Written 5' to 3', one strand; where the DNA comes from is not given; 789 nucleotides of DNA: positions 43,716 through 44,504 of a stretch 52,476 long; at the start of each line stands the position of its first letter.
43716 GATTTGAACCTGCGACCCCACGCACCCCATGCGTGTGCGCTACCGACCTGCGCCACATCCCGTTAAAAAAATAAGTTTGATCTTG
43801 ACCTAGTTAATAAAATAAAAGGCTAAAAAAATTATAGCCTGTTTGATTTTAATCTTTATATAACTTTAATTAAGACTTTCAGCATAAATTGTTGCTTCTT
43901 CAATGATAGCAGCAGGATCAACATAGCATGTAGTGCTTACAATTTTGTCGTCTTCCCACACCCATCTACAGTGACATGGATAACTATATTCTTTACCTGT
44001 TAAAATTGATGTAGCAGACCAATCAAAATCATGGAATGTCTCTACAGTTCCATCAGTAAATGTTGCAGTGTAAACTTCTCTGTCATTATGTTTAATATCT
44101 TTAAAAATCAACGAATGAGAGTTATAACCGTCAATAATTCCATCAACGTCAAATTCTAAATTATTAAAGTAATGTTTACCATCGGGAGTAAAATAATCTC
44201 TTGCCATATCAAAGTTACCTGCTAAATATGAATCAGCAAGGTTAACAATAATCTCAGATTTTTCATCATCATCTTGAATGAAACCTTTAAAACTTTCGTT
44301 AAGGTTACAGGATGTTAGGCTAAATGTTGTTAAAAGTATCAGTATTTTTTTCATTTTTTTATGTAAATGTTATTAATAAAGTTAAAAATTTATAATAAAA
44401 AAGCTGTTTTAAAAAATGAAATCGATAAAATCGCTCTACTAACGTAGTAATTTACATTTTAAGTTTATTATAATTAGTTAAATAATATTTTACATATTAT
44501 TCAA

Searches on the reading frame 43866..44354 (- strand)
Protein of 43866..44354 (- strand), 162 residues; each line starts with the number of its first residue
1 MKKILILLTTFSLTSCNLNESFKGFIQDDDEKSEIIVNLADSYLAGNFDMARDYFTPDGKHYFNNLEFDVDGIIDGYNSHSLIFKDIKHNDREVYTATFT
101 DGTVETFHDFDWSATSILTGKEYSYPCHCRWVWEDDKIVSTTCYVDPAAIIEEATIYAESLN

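Call 7: search_protein_families(library=pfam, proteins=[window:43866-44354:-], max_evalue=1)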
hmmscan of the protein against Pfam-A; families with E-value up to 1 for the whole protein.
window:43866-44354:- (162 aa): 2 families
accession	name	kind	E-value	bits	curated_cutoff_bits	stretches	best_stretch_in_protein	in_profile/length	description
PF12680.13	SnoaL_2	-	0.00034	21.6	27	1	41-140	6-101/102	SnoaL-like domain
PF19642.4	DUF6145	-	0.03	14.9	27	1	17-95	21-95/115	Family of unknown function (DUF6145)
